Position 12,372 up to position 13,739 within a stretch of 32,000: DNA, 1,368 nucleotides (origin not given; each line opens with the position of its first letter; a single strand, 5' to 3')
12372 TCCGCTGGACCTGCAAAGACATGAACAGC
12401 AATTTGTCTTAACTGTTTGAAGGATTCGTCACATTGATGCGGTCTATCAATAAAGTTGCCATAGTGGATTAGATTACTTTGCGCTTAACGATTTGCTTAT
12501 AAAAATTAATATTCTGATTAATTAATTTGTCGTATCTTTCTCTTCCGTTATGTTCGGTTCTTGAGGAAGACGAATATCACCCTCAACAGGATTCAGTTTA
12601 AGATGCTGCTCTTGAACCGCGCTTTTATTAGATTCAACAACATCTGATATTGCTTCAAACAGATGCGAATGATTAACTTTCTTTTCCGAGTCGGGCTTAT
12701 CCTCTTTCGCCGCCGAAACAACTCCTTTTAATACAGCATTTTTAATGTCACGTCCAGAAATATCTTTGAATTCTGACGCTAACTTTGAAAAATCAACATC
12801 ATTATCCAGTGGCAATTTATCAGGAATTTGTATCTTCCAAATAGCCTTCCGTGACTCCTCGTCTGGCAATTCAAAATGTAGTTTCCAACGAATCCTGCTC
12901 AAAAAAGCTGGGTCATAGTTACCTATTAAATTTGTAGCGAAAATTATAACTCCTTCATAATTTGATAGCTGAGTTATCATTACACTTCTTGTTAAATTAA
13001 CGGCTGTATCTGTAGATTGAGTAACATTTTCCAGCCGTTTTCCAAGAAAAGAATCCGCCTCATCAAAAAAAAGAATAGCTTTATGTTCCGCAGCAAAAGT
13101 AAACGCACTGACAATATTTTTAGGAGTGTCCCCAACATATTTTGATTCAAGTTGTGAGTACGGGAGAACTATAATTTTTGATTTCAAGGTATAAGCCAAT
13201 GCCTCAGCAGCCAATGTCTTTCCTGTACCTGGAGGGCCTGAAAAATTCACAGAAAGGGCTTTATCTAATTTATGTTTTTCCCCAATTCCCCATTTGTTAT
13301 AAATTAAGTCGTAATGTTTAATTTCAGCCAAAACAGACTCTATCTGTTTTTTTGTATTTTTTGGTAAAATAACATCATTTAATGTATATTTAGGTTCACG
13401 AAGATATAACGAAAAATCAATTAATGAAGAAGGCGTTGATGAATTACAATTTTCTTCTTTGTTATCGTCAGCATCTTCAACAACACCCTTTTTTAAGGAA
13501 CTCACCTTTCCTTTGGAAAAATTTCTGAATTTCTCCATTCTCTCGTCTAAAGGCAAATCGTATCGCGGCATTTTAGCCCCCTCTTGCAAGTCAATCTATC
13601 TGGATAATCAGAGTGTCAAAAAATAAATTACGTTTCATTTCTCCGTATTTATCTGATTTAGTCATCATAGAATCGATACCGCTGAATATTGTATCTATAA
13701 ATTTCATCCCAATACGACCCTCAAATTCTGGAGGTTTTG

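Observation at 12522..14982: AT-rich four-gene operon bracketed by two IS elements (two paralogous small membrane proteins, an unknown 199-aa protein and a classical AAA+ ATPase): candidate undescribed conflict or membrane-remodelling system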

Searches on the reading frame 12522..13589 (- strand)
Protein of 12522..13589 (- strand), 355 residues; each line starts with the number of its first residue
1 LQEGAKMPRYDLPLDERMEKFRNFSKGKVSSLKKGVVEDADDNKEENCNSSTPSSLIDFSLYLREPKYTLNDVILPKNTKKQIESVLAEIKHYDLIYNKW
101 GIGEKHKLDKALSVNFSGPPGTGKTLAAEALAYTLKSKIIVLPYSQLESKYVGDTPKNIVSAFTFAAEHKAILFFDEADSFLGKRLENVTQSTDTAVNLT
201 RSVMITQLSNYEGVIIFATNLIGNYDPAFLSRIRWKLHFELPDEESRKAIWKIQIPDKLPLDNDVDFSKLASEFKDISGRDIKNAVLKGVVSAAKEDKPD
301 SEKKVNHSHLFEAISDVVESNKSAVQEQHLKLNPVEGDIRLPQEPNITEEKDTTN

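Call 3: search_protein_families(library=pfam, proteins=[window:12522-13589:-], max_evalue=0.1)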
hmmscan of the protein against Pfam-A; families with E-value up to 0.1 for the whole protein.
window:12522-13589:- (355 aa): 13 families
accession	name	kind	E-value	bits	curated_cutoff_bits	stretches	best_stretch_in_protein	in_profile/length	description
PF00004.35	AAA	-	2.6e-24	86.6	21.2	1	116-240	3-130/131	ATPase family associated with various cellular activities (AAA)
PF20720.3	nSTAND3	-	5.3e-05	23.4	27.2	1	106-187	12-81/155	Novel STAND NTPase 3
PF07728.20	AAA_5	-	0.0021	18.5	22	1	117-194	5-91/139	AAA domain (dynein-related subfamily)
PF01078.27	Mg_chelatase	-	0.0059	16.5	20.3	0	115-135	26-46/207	Magnesium chelatase, subunit ChlI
PF23902.1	AAA_lid_PRS2_C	-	0.0072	16.9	34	1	257-298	13-55/73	PRS2 AAA+ lid C-terminal domain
PF13401.12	AAA_22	-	0.0095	16.7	27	1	116-184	10-60/130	AAA domain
PF17862.7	AAA_lid_3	-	0.023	14.7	27.2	1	264-299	1-36/45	AAA+ lid domain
PF05496.18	RuvB_N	-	0.045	14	27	1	113-179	35-94/159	Holliday junction DNA helicase RuvB P-loop domain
PF00910.28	RNA_helicase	-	0.051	14.5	21.5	0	116-162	3-46/105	RNA helicase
PF13521.12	AAA_28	-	0.064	13.9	27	0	114-134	2-22/164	AAA domain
PF13191.12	AAA_16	-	0.079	13.9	32.6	0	117-142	30-56/167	AAA ATPase domain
PF00710.25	Asparaginase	-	0.089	12.7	22.5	0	127-170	92-138/193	Asparaginase, N-terminal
PF07724.20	AAA_2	-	0.097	13.1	27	0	111-167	3-55/166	AAA domain (Cdc48 subfamily)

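Call 4: search_protein_families(library=padloc, proteins=[window:12522-13589:-], max_evalue=0.1)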
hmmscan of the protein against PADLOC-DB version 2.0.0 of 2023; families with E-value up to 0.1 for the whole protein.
window:12522-13589:- (355 aa): 10 families
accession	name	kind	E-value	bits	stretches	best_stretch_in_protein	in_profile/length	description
PDLC02196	IetA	-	2.3e-32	110.8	1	65-328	83-336/374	-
PDLC04232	IetA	-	4.1e-27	93.5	1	38-287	51-290/330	-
PDLC02195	IetA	-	3.7e-21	73.9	1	72-298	105-321/395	-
PDLC04231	IetA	-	4.8e-14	50.8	1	69-243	82-248/262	-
PDLC00915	TRIP13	-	1.6e-10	38.9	1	116-322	68-296/302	TRIP13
PDLC00914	TRIP13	-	2.1e-09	35.3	1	114-257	74-233/302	TRIP13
PDLC02372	Nhi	-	0.0019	14.9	1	114-194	202-288/470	-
PDLC05079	PDC-S73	-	0.0025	14.7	1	75-196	153-265/752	-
PDLC04140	mad8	-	0.0048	14.5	0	117-138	33-54/314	mads_8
PDLC02350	AbiO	-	0.0052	13.6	1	114-194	195-282/468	AbiO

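Call 5: search_protein_families(library=ncbifam, proteins=[window:12522-13589:-], max_evalue=0.1)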
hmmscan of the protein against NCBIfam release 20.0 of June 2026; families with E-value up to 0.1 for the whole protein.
window:12522-13589:- (355 aa): 31 families (the best 25 are shown)
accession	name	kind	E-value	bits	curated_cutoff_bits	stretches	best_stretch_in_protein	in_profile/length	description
NF042959.1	IteA_antiphage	equivalog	4.3e-29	101.8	510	1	65-326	86-337/367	anti-phage ATPase IteA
NF003069.1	PRK03992.1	subfamily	1.7e-27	96.6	500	1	113-322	167-377/379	proteasome-activating nucleotidase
TIGR01242.2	TIGR01242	subfamily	2.6e-26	92.5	500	1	109-322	146-360/362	proteasome-activating nucleotidase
TIGR01243.1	CDC48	subfamily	1.7e-23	82.9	802.65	1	93-298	475-677/733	CDC48 family AAA ATPase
NF047748.1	PrtsmActNtasePan1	equivalog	2.2e-23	83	750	1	108-303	179-379/405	proteasome-activating nucleotidase Pan1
NF041006.2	cell_div_CdvC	equivalog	1.9e-22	79.7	650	1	24-331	63-359/370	cell division protein CdvC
NF047747.1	PrtsmActNtasePan2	equivalog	1.2e-21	77.4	700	1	112-302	186-381/397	proteasome-activating nucleotidase Pan2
TIGR01241.2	FtsH_fam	equivalog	4.8e-17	61.9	600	1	116-320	200-405/598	ATP-dependent zinc metalloprotease FtsH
NF008004.0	PRK10733.1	equivalog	8.3e-15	53.8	1008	1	113-298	187-377/644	ATP-dependent zinc metalloprotease FtsH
TIGR03689.1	pup_AAA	equivalog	1.6e-13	50.2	504.75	1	95-265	200-388/512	proteasome ATPase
NF003745.1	PRK05342.1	equivalog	6.3e-07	28.6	359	1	65-194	64-198/418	ATP-dependent Clp protease ATP-binding subunit ClpX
NF003229.0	PRK04195.1-5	equivalog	1.9e-06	26.8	280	1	69-181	15-115/413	replication factor C large subunit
TIGR00382.1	clpX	equivalog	5.5e-06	25.6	370.75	1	63-191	69-203/414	ATP-dependent protease ATP-binding subunit ClpX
TIGR03922.1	T7SS_EccA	equivalog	3.8e-05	22.4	466.65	1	62-186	267-392/557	type VII secretion AAA-ATPase EccA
TIGR02880.1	cbbX_cfxQ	equivalog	0.00063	19.1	459.25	1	110-246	57-197/284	CbbX protein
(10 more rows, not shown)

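Call 6: search_protein_families(library=phrogs, proteins=[window:12522-13589:-], max_evalue=0.1)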
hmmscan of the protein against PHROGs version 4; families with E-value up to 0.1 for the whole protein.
window:12522-13589:- (355 aa): 17 families
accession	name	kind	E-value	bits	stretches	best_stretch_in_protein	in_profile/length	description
phrog_3757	-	unknown function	3.6e-54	185.6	1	63-326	85-337/367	-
phrog_10401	-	other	1e-40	141.2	1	109-331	458-657/667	ATPase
phrog_9172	-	unknown function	1.5e-19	71.2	1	113-285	109-292/509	-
phrog_30773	-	unknown function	9.6e-15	54.9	1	114-301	199-392/666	-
phrog_29662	-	other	3.3e-14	53.5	1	73-293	318-523/548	ATP-dependent protease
phrog_8638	-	unknown function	1e-13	51.8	1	112-324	306-520/568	-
phrog_7485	-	unknown function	1.2e-11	45.2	1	65-286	187-398/430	-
phrog_168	-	DNA, RNA and nucleotide metabolism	5.3e-11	43.8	1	66-246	13-164/314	clamp loader of DNA polymerase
phrog_11838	-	DNA, RNA and nucleotide metabolism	3.1e-05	24.3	1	113-192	42-121/420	clamp loader of DNA polymerase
phrog_4339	-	unknown function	7.1e-05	23.1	1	51-189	281-378/552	-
phrog_1366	-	unknown function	0.0026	18.3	1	112-142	15-46/307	-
phrog_2376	-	other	0.0082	16.5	1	107-178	70-135/363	ATPase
phrog_2107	-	other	0.011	16.4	1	111-155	3-47/201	thymidylate kinase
phrog_5846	-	DNA, RNA and nucleotide metabolism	0.018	15.3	1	113-181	40-106/380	clamp loader of DNA polymerase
phrog_249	-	moron, auxiliary metabolic gene and host takeover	0.046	14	0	108-144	124-160/380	porphyrin biosynthesis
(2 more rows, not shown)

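Call 32: search_solved_structures(query=window:12522-13571:-, max_evalue=1e-10, show_alignments=1)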
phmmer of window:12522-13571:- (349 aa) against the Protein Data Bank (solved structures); distinct sequences matched with E-value up to 1e-10: 240 (the best 60 are shown).
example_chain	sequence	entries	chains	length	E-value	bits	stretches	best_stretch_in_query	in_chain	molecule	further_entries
7wub_D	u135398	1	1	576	4.7e-33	118.4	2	44-290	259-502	Transitional endoplasmic reticulum ATPase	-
6chs_H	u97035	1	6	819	4.9e-33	118.4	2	100-291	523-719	Putative cell division control protein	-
7wub_C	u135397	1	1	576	5.4e-33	118.2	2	44-290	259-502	Transitional endoplasmic reticulum ATPase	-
6mck_A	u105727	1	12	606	5.9e-33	118.1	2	44-290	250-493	Transitional endoplasmic reticulum ATPase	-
5c18_A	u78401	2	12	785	6.1e-33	118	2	44-307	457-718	Transitional endoplasmic reticulum ATPase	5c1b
6oaa_B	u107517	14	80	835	7.4e-33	117.8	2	84-329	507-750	Cell division control protein 48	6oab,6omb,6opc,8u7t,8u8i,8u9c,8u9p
8dar_A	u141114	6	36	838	7.4e-33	117.8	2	84-329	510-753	Cell division control protein 48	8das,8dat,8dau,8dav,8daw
7rlh_A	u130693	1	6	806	1.3e-32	117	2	44-290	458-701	Transitional endoplasmic reticulum ATPase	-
7rlj_A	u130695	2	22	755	1.3e-32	116.9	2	44-290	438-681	Transitional endoplasmic reticulum ATPase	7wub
8yka_A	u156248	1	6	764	1.4e-32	116.9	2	44-290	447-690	Transitional endoplasmic reticulum ATPase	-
7rlg_A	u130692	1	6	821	1.4e-32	116.9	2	44-290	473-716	Transitional endoplasmic reticulum ATPase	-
7y4w_A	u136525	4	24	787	1.5e-32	116.7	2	44-290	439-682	Transitional endoplasmic reticulum ATPase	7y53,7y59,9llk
7k57_A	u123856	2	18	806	1.7e-32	116.6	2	44-290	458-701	Transitional endoplasmic reticulum ATPase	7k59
7bp8_A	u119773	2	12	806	1.7e-32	116.6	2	44-290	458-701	Transitional endoplasmic reticulum ATPase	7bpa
7bp9_A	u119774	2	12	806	1.7e-32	116.6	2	44-290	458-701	Transitional endoplasmic reticulum ATPase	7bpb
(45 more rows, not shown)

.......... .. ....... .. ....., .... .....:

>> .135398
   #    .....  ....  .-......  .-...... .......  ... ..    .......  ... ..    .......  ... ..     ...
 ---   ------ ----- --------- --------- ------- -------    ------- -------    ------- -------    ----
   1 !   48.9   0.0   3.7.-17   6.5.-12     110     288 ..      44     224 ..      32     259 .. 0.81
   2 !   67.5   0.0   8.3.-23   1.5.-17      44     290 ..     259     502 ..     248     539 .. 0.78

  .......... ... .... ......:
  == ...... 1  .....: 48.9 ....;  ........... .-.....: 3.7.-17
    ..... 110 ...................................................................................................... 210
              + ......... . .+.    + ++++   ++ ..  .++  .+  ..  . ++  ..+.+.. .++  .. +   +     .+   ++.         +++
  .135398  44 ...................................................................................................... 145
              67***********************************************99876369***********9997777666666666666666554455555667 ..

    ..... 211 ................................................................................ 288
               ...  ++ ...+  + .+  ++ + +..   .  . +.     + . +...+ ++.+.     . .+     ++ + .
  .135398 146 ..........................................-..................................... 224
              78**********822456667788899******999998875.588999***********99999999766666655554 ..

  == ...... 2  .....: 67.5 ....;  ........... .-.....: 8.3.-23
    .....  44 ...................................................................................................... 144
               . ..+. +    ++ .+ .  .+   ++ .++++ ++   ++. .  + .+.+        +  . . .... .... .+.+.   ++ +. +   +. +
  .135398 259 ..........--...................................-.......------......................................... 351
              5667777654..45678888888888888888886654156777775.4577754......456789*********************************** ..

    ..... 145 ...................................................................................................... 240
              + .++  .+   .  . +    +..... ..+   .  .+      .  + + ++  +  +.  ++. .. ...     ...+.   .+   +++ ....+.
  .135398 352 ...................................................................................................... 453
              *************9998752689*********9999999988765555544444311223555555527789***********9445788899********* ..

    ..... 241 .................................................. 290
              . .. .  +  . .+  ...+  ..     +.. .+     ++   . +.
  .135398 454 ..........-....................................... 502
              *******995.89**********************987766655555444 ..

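Call 83: search_dna_similar(query=window:12522-13571:-, collection=phages, mode=protein, max_evalue=1e-20, max_rows=15)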
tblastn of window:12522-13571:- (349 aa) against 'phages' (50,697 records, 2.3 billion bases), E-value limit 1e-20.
Records with a match: 2; places in all: 2; records where one place covers at least 80% of the query: 0.
Best place of each record, by identity: <60% 2.
By first word of the organism name: Moraxella 1; Bacteriophage 1.
By host as written in the record: Moraxella catarrhalis 1; - 1.
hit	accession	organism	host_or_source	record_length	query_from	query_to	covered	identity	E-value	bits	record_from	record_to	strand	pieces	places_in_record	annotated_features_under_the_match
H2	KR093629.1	Moraxella phage Mcat5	Moraxella catarrhalis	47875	47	290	70%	44.7%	3e-64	226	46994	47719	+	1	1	hypothetical protein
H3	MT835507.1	Bacteriophage sp.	human fecal samples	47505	60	316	74%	38.1%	3e-53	194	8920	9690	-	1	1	record has no annotation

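Call 84: search_dna_similar(query=window:12522-13571:-, collection=plasmids, mode=protein, max_evalue=1e-30, max_rows=20)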
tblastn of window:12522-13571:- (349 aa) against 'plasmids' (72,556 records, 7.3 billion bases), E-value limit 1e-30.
Records with a match: 93; places in all: 96; records where one place covers at least 80% of the query: 4.
Best place of each record, by identity: 60-80% 1; <60% 92.
By first word of the organism name: Serratia 31; Streptomyces 11; Ensifer 4; Paracoccus 4; Deinococcus 4; Nostoc 3; Enterobacter 3; Cereibacter 3; Paraburkholderia 2; Rhizobium 2; and 25 more.
By predicted mobility (MOB-suite, as given by PLSDB): non-mobilizable 44; conjugative 39; mobilizable 10.
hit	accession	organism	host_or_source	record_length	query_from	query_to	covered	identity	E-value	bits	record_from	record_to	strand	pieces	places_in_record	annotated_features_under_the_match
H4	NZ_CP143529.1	Synechococcus elongatus PCC 11801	Pure axenic culture,Powai Lake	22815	36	337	87%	63.6%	8e-125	401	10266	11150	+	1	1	ATP-binding protein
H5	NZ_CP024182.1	Moraxella osloensis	Homo sapiens,single cell,skin swab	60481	60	323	76%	44.5%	2e-67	236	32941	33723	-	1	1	ATP-binding protein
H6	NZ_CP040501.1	Lactobacillus paragasseri JV-V03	Homo sapiens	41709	54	317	76%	43.4%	3e-62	222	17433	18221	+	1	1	ATP-binding protein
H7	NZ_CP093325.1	Bacillus sp. N5-665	whole organism,peat soil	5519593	37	321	82%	39.2%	7e-65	229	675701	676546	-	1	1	none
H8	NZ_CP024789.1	Nostoc flagelliforme CCNUN1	cell culture,desert soil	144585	60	311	72%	43.7%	5e-61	218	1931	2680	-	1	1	ATP-binding protein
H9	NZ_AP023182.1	Paraburkholderia sp. PGU19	Physopelta gutta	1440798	57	316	74%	39.4%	4e-55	201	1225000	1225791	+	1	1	record has no annotation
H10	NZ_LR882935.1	Planktothrix agardhii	-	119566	59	330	78%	36.4%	9e-48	180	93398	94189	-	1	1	ATP-binding protein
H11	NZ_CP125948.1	Comamonas resistens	activated sludge,single strain culture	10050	55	289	67%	41.5%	8e-52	191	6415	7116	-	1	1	ATP-binding protein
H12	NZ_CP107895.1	Streptomyces sp. NBC_00467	-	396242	58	316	74%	36.3%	5e-48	180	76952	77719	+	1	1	ATP-binding protein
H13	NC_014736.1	Halogeometricum borinquense DSM 11551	-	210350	41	288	71%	37.5%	5e-39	154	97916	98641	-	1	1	AAA family ATPase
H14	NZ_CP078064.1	Haloferax larsenii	Cell culture,Salt Lake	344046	40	288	71%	36.9%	7e-39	154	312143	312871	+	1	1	AAA family ATPase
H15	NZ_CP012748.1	Paraburkholderia caribensis MBA4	soil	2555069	42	332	83%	31.6%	4e-38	152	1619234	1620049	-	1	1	none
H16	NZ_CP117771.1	Nostoc sp. UHCC 0926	whole organism,lichen surface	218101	60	307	71%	36.7%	8e-43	165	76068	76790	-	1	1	ATP-binding protein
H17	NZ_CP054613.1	Paenibacillus cellulosilyticus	cell culture,soil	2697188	40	308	77%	33.8%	1e-40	159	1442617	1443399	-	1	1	none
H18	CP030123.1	Brasilonema octagenarum UFV-E1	Eucalyptus grandis,mixed culture,leaves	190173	59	307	71%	36.1%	7e-38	151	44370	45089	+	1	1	ATP-binding protein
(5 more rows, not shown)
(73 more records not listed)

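Call 85: get_annotated_region(hit=H5, flank=4000)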
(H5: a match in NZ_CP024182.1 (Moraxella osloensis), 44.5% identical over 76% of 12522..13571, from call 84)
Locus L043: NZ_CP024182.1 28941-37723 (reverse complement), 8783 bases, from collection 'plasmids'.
description: Moraxella osloensis strain KSH plasmid p2, complete sequence
organism: Moraxella osloensis (NCBI taxid 34062)
taxonomy: Bacteria; Pseudomonadota; Gammaproteobacteria; Moraxellales; Moraxellaceae; Moraxella; Moraxella osloensis
host: -; source: Homo sapiens,single cell,skin swab; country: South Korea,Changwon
typing (MOB-suite, as given by PLSDB): mobilizable; relaxase MOBP
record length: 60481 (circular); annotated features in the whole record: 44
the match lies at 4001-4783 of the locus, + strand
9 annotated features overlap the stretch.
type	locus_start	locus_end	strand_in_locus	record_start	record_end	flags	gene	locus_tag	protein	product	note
CDS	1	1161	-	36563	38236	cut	leuA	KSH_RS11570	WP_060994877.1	2-isopropylmalate synthase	GO:0009098 - leucine biosynthetic process [Evidence IEA]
CDS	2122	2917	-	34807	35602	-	-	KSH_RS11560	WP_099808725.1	IS5 family transposase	-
CDS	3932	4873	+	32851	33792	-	-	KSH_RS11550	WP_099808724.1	ATP-binding protein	-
CDS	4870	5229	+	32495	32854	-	-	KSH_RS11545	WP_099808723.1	hypothetical protein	-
CDS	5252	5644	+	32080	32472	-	-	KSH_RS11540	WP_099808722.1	hypothetical protein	-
CDS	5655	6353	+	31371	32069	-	-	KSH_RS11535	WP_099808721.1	hypothetical protein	-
CDS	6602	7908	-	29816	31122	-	-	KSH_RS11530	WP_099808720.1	IS3 family transposase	-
CDS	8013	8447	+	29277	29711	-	-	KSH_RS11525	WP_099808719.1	hypothetical protein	-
CDS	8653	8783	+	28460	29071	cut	-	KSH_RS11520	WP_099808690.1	recombinase family protein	GO:0006310 - DNA recombination [Evidence IEA]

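Call 86: get_annotated_region(hit=H8, flank=4000)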
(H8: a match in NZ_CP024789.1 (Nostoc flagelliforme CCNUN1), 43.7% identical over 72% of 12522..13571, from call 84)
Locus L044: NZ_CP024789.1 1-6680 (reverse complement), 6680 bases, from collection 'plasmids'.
description: Nostoc flagelliforme CCNUN1 plasmid pNFSY04, complete sequence
organism: Nostoc flagelliforme CCNUN1 (NCBI taxid 2038116)
taxonomy: Bacteria; Cyanobacteriota; Cyanophyceae; Nostocales; Nostocaceae; Nostoc; Nostoc flagelliforme; Nostoc flagelliforme CCNUN1
host: -; source: cell culture,desert soil; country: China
typing (MOB-suite, as given by PLSDB): non-mobilizable
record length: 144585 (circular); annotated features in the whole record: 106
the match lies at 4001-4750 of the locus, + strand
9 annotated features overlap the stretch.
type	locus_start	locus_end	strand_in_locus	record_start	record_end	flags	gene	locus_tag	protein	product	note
CDS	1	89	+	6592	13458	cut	-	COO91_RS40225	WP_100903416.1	filamentous hemagglutinin N-terminal domain-containing protein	-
CDS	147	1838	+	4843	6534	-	-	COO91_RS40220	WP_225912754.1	ShlB/FhaC/HecB family hemolysin secretion/activation protein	GO:0006811 - monoatomic ion transport [Evidence IEA]; GO:0015031 - protein transport [Evidence IEA]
CDS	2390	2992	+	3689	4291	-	-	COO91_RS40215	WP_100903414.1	hypothetical protein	-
CDS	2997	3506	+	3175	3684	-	-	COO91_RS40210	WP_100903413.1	hypothetical protein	-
CDS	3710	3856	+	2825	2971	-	-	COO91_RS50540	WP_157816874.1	hypothetical protein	-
CDS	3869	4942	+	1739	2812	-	-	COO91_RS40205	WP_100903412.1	ATP-binding protein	-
CDS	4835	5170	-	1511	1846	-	-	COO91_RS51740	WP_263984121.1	hypothetical protein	-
CDS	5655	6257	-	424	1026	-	-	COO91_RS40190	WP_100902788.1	IS630 family transposase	-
CDS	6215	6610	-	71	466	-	-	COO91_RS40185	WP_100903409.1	helix-turn-helix domain-containing protein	-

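Call 87: get_annotated_region(hit=H2, flank=4000)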
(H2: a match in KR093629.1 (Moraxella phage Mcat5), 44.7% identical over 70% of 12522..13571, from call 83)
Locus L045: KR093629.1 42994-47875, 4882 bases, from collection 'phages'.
description: Moraxella phage Mcat5, complete genome.
organism: Moraxella phage Mcat5 (NCBI taxid 1647551)
taxonomy: Viruses; Duplodnaviria; Heunggongvirae; Uroviricota; Caudoviricetes
host: Moraxella catarrhalis; source: transtracheal aspirate; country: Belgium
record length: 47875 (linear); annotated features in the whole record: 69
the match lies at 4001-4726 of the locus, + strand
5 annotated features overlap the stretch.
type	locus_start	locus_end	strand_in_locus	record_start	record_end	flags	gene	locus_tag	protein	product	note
CDS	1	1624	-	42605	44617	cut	-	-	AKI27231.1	hypothetical protein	-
CDS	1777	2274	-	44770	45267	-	-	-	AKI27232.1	hypothetical protein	-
CDS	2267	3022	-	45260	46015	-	-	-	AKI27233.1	hypothetical protein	-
CDS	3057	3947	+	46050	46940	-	-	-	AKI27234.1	hypothetical protein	-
CDS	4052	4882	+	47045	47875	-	-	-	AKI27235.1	hypothetical protein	-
